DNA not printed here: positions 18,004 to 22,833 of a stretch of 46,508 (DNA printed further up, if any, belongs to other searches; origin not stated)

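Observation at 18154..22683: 1509-aa fusion of a secreted M28-like peptidase/PA ectodomain to an FtsX/MacB-type permease, with no ABC ATPase nearby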

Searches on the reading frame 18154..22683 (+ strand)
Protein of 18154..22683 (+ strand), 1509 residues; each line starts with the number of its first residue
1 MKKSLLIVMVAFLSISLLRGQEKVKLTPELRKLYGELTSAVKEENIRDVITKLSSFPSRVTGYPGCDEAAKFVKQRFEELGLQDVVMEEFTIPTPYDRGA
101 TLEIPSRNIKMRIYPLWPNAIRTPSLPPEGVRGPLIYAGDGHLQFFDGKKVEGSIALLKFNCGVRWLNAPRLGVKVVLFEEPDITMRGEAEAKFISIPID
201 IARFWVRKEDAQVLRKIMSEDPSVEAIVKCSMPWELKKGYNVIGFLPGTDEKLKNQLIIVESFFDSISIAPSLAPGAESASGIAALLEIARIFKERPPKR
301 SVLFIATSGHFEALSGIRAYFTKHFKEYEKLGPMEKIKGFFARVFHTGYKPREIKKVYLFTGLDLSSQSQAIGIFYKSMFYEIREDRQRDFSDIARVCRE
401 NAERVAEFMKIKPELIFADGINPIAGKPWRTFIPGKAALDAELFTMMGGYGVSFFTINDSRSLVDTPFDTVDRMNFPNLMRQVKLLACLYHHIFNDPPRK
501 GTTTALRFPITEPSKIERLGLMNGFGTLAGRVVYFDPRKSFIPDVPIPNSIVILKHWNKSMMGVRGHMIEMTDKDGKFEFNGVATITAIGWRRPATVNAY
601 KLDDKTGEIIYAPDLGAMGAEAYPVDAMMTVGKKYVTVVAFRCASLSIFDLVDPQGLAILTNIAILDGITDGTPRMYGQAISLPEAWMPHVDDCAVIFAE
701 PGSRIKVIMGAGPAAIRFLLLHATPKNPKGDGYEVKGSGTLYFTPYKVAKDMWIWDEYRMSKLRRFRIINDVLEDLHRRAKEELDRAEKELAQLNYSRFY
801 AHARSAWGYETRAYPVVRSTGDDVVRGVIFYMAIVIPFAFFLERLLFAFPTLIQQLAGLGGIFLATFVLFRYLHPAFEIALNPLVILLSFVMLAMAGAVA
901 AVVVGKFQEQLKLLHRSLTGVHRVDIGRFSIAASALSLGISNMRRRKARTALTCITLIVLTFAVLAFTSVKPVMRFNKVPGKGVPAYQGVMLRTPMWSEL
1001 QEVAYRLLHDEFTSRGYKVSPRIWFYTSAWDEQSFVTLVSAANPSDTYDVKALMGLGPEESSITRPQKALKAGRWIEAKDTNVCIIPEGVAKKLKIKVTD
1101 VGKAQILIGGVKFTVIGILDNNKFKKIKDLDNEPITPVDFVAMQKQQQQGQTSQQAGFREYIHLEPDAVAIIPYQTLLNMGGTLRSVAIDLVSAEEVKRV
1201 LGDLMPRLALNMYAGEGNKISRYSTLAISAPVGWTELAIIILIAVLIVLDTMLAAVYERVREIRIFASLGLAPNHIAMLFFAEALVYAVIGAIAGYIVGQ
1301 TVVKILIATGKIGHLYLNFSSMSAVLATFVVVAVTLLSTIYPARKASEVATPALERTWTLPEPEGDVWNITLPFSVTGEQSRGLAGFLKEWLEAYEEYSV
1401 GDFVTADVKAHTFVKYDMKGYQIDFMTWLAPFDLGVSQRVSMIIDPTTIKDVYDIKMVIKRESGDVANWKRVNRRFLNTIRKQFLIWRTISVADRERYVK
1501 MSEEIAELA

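Call 5: search_protein_families(library=pfam, proteins=[window:18154-22683:+], max_evalue=0.01)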
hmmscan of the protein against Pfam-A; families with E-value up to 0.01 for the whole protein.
window:18154-22683:+ (1509 aa): 3 families
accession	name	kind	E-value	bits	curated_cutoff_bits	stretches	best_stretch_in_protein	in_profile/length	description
PF02687.27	FtsX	-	1.2e-13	51.6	25.5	1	1237-1347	4-116/120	FtsX-like permease C-terminal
PF04389.22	Peptidase_M28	-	3e-10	40.6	21.3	1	241-325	1-81/193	Peptidase family M28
PF12704.14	MacB_PCD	-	5.1e-06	27.4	27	1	1047-1140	80-173/207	MacB-like periplasmic core domain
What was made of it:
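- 18154..22683 (+): Giant gene, 1509 aa: M28/PA head, stalk, three TM helices, MacB/FtsX module and a helix-grip-like cytoplasmic domain. Pfam domains in call 5.
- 21007..21849 (+): Residues 952-1232: FtsX TM1 followed by the MacB-type periplasmic core domain. Pfam MacB_PCD (call 5).
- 21850..22188 (+): Residues 1233-1345: FtsX TM2-TM4, including the minor coupling helix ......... (1258-1266). Pfam FtsX at 1.2e-13 (call 5).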

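Call 6: search_protein_families(library=ncbifam, proteins=[window:18154-22683:+], max_evalue=0.01)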
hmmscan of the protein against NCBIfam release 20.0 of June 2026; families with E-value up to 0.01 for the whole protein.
window:18154-22683:+ (1509 aa): 5 families
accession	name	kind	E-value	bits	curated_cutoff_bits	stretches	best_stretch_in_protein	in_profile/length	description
TIGR02212.1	lolCE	equivalog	4.9e-07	29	362.45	1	1176-1349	210-402/411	lipoprotein-releasing ABC transporter permease subunit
TIGR03434.1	ADOP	subfamily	4.9e-07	28.2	622.3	1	1099-1350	160-394/803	ADOP family duplicated permease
NF007568.0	PRK10199.1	equivalog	7.9e-06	25.4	298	0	279-330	144-194/346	aminopeptidase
NF008076.0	PRK10814.1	exception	0.00016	20.8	473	1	1237-1349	271-390/399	lipoprotein-releasing ABC transporter permease subunit LolC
NF045908.1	AminopepLapALeg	equivalog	0.0043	15.9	600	0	39-82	129-172/396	aminopeptidase LapA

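Call 11: find_homologous_proteins(query=window:18154-22683:+, max_evalue=0.00001)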
Query window:18154-22683:+ (1509 aa): 639 proteins with E <= 0.00001 among 8000 candidates; the best 120 are listed.
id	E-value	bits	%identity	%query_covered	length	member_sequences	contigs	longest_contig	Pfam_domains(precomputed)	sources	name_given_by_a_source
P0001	0.0e+0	3130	89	100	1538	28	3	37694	PF02687.28,PF04389.23,PF12704.15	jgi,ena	jgi:hypothetical protein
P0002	0.0e+0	3114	89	100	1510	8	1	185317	PF02687.28,PF04389.23,PF12704.15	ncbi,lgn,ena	-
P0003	0.0e+0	2888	83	100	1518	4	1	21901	PF02687.28,PF04389.23,PF12704.15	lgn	-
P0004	0.0e+0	1865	55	99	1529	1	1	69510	PF02687.28,PF04389.23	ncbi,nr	ncbi:MAG: FtsX-like permease family protein [Armatimonadetes bacterium]|nr:FtsX-like permease family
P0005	0.0e+0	1859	56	97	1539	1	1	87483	PF02687.28,PF04389.23,PF12704.15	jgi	-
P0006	0.0e+0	1850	54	100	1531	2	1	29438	PF02687.28,PF04389.23,PF12704.15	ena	-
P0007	0.0e+0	1849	54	99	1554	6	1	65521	PF02687.28,PF04389.23,PF12704.15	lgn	-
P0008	0.0e+0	1844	54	100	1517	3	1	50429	PF02687.28,PF04389.23,PF12704.15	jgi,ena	-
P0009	0.0e+0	1844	55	98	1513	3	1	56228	PF02687.28,PF04389.23,PF12704.15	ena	-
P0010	0.0e+0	1844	54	100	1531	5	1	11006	PF02687.28,PF04389.23,PF12704.15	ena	-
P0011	0.0e+0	1841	54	100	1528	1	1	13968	PF02687.28,PF04389.23,PF12704.15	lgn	-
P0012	0.0e+0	1840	53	100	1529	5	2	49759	PF02687.28,PF04389.23,PF12704.15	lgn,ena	-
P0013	0.0e+0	1831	54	100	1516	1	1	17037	PF02687.28,PF04389.23,PF12704.15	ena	-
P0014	0.0e+0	1830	54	97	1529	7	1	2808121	PF02687.28,PF04389.23,PF12704.15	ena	-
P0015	0.0e+0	1827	54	100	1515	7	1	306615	PF02687.28,PF04389.23,PF12704.15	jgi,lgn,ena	-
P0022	0.0e+0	1812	53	100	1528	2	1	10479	PF02225.28,PF02687.28,PF04389.23,PF12704.15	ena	-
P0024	0.0e+0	1802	52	100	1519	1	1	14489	PF02225.28,PF02687.28,PF04389.23,PF12704.15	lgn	-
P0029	0.0e+0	1774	52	99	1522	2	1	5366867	PF02687.28,PF04389.23,PF12704.15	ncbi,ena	-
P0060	0.0e+0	1682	50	100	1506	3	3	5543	PF02225.28,PF02687.28,PF04389.23,PF12704.15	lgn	-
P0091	0.0e+0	1631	51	76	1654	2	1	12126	PF02225.28,PF02687.28,PF04389.23,PF12704.15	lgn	-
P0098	0.0e+0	1627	49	60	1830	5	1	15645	PF00639.28,PF02687.28,PF04389.23,PF13616.13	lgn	-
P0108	0.0e+0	1622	49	99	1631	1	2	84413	PF02687.28,PF04389.23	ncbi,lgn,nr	ncbi:MAG: FtsX-like permease family protein [Chloroherpetonaceae bacterium]|nr:M28 family peptidase 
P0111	0.0e+0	1616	50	98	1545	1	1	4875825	PF02687.28,PF04389.23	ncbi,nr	ncbi:MAG: M28 family peptidase [Armatimonadota bacterium]|nr:MAG: M28 family peptidase [Armatimonado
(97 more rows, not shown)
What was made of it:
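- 18154..22683 (+): More than 120 full-length homologs in call 11.
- On M28B / transferrin-receptor-like: PF02225 is precomputed in four homologs (call 11).
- Checked: More than 120 full-length homologs at 46-89% identity were returned (call 11).
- A parvulin PPIase insert in one homolog, P0098 (call 11).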

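Call 13: find_encoding_contigs(protein=P0029, flank=10000, max_places=2)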
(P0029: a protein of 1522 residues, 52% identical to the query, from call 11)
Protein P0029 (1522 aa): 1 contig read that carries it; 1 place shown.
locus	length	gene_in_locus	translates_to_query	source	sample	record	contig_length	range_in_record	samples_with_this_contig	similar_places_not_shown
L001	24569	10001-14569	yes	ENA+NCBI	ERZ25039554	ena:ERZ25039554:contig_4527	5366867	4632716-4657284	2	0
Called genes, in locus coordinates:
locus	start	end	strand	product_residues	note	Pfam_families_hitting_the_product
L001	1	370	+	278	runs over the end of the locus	PF00474:SSF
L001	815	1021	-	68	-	-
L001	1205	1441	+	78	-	-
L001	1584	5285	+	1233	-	PF02811:PHP, PF08269:dCache_2, PF17200:sCache_2, PF17201:Cache_3-Cache_2 (weak), PF00989:PAS, PF00571:CBS, PF03445:DUF294, PF10335:DUF294_C, +3 more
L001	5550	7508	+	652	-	PF13289:SIR2_2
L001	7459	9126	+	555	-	-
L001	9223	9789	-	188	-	PF01814:Hemerythrin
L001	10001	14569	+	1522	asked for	PF04389:Peptidase_M28, PF12704:MacB_PCD, PF02687:FtsX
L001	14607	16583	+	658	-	-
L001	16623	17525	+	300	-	-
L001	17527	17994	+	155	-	PF05402:PqqD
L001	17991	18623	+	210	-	PF02687:FtsX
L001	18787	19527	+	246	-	PF00005:ABC_tran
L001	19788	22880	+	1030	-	PF02638:GHL10, PF13620:CarboxypepD_reg, PF13715:CarbopepD_reg_2 (weak), PF00041:fn3 (faint), PF16656:Pur_ac_phosph_N, PF25275:Golvesin_C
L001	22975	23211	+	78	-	-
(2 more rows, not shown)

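Call 14: find_encoding_contigs(protein=P0111, flank=10000, max_places=2)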
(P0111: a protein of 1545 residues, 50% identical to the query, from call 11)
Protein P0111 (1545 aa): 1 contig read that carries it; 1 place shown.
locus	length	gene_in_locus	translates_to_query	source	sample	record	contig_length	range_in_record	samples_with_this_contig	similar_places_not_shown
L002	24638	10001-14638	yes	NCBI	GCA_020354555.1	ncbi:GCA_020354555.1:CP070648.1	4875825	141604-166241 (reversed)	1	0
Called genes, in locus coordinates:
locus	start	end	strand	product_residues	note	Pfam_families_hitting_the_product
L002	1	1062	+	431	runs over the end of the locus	PF01041:DegT_DnrJ_EryC1, PF01212:Beta_elim_lyase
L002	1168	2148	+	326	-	PF13174:TPR_6 (weak), PF02018:CBM_4_9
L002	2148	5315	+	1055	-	PF06452:CBM9_1, PF02449:Glyco_hydro_42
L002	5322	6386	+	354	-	PF01208:URO-D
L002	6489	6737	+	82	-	-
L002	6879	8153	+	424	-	PF01547:SBP_bac_1, PF13416:SBP_bac_8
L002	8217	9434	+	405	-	PF01694:Rhomboid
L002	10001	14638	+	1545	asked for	PF04389:Peptidase_M28, PF02687:FtsX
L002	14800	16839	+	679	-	-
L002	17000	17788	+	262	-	-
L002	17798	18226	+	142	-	PF05402:PqqD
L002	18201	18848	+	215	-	PF02687:FtsX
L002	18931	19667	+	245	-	PF00005:ABC_tran, PF13304:AAA_21 (faint)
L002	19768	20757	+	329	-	PF05193:Peptidase_M16_C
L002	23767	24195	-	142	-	PF00376:MerR, PF13411:MerR_1, PF13591:MerR_2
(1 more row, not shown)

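Call 15: find_encoding_contigs(protein=P0002, flank=10000, max_places=2)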
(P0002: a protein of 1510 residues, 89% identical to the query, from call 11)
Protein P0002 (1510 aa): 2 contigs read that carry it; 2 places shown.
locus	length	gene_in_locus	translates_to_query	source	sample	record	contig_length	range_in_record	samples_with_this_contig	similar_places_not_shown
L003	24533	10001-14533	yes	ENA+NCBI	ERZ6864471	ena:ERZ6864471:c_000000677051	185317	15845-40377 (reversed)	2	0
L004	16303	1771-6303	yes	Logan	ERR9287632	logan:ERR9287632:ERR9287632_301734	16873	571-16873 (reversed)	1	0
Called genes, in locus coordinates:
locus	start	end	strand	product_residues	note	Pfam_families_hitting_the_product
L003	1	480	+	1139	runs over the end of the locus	PF02811:PHP, PF07733:DNA_pol3_alpha, PF17657:DNA_pol3_finger, PF14579:HHH_6, PF01336:tRNA_anti-codon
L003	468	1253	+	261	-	PF00149:Metallophos (weak), PF13277:YmdB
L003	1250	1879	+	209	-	PF01810:LysE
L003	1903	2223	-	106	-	-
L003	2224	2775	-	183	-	PF00936:BMC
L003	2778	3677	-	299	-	PF07754:Ribosomal_aS21 (faint), PF04055:Radical_SAM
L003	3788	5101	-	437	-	PF01512:Complex1_51K, PF10531:SLBB, PF13534:Fer4_17, PF13375:RnfC_N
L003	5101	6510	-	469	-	PF00171:Aldedh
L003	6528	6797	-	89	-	PF03319:EutN_CcmL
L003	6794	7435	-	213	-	-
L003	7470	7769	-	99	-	PF00936:BMC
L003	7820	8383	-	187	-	-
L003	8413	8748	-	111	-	PF00936:BMC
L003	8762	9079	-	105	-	PF00936:BMC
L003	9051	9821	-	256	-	PF00596:Aldolase_II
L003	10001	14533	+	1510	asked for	PF04389:Peptidase_M28, PF12704:MacB_PCD (weak), PF02687:FtsX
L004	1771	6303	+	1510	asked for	PF04389:Peptidase_M28, PF12704:MacB_PCD (weak), PF02687:FtsX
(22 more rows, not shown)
